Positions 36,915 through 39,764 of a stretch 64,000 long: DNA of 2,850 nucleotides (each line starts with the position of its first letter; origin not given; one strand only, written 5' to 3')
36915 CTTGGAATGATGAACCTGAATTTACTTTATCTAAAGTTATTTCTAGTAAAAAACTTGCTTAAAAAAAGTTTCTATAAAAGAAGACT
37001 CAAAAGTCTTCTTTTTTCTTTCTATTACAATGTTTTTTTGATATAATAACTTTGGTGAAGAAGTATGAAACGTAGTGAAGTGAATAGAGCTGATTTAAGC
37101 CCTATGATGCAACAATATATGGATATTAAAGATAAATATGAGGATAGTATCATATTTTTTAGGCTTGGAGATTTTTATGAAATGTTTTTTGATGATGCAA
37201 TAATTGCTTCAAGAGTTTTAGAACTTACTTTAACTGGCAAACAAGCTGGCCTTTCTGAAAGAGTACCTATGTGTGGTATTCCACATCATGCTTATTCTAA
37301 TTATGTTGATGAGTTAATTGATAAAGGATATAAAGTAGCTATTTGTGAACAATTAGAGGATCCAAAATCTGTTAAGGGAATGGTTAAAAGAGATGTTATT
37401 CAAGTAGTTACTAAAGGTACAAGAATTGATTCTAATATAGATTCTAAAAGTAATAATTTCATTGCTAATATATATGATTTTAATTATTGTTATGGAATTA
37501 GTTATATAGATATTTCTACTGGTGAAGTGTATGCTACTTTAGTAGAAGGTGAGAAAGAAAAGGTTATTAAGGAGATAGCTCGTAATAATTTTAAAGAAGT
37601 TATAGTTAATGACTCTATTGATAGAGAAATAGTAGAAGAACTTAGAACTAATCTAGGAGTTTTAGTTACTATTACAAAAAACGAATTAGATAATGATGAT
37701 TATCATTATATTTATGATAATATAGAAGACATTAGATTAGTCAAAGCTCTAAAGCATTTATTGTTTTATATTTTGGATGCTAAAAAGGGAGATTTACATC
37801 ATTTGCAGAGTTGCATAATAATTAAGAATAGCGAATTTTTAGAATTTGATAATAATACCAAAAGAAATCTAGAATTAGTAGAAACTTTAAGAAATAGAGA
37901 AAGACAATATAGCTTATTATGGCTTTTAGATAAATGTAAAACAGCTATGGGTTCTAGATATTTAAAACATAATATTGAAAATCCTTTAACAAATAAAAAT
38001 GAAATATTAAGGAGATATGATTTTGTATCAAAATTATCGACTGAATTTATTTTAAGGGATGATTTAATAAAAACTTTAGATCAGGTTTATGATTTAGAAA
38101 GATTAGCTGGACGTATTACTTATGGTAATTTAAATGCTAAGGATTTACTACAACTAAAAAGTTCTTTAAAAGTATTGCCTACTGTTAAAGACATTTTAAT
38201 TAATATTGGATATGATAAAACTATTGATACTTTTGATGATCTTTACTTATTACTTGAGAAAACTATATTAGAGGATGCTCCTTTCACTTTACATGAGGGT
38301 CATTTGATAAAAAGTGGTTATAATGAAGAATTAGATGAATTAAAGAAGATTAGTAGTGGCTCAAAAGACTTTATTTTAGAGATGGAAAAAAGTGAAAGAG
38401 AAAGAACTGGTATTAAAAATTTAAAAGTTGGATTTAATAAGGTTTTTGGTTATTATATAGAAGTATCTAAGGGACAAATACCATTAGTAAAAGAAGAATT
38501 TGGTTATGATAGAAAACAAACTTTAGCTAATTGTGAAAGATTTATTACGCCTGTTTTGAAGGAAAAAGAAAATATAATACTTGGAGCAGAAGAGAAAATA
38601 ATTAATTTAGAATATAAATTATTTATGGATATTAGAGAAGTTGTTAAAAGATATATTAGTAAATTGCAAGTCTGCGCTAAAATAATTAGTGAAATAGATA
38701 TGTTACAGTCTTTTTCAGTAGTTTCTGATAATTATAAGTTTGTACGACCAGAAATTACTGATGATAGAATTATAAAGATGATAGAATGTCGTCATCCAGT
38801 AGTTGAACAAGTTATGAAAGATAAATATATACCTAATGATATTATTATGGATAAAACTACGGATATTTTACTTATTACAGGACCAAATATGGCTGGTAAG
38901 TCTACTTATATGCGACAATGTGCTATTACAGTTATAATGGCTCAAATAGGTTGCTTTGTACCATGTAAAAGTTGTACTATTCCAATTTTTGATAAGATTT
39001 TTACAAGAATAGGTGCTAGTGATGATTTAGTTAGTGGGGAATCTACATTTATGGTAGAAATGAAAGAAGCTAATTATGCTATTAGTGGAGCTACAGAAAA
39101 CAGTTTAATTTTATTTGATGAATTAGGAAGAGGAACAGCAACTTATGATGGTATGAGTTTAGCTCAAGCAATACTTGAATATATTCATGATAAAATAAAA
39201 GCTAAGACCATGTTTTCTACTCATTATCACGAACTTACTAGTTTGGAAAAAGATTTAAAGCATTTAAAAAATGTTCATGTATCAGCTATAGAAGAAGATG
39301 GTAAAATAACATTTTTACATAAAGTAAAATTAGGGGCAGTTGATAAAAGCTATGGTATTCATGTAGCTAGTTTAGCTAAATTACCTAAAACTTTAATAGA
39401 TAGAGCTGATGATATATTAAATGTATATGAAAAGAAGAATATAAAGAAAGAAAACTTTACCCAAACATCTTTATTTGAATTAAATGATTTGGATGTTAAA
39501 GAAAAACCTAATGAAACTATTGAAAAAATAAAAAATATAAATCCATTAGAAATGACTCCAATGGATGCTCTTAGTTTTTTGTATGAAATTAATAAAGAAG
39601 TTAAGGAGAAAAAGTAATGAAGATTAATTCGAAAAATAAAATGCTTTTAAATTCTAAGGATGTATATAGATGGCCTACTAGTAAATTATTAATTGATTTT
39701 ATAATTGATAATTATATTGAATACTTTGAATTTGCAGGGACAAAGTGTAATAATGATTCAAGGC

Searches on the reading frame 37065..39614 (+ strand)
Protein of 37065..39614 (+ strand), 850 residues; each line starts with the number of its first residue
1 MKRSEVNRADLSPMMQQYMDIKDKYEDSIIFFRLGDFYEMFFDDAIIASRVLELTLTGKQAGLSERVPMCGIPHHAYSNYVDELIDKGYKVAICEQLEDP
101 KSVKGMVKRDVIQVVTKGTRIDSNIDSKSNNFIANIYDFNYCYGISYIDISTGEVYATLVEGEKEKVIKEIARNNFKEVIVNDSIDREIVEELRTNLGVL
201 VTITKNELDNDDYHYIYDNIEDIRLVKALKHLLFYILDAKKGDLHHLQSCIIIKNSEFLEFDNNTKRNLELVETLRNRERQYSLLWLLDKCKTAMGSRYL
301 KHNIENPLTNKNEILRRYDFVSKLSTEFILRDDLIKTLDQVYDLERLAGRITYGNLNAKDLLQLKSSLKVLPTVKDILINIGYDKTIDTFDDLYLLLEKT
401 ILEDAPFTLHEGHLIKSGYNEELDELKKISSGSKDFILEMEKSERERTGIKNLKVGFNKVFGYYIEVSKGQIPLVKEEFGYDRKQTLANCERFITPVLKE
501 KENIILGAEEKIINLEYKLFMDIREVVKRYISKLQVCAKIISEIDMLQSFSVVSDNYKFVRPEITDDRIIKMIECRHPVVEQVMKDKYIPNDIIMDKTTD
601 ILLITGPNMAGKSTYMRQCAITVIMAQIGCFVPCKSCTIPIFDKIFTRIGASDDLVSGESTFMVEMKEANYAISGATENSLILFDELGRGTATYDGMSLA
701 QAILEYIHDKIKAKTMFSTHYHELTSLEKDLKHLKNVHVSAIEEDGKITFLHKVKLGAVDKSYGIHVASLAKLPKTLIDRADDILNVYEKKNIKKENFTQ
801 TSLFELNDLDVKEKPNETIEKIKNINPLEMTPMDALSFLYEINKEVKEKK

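Call 25: search_protein_families(library=pfam, proteins=[window:37065-39614:+], max_evalue=0.0001)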
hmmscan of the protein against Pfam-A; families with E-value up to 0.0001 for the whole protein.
window:37065-39614:+ (850 aa): 5 families
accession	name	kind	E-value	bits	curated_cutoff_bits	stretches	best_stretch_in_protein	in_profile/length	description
PF00488.27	MutS_V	-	3.5e-83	278.7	30.2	1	603-786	2-185/188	MutS domain V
PF05192.23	MutS_III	-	1.4e-48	166.2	34.1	1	264-551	1-194/194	MutS domain III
PF01624.25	MutS_I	-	8.4e-45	152.1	20.6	1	13-123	2-112/113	MutS domain I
PF05190.23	MutS_IV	-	2.8e-26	92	22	1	418-511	1-92/92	MutS family domain IV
PF05188.22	MutS_II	-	1.8e-10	41.8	25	1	131-248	1-133/133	MutS domain II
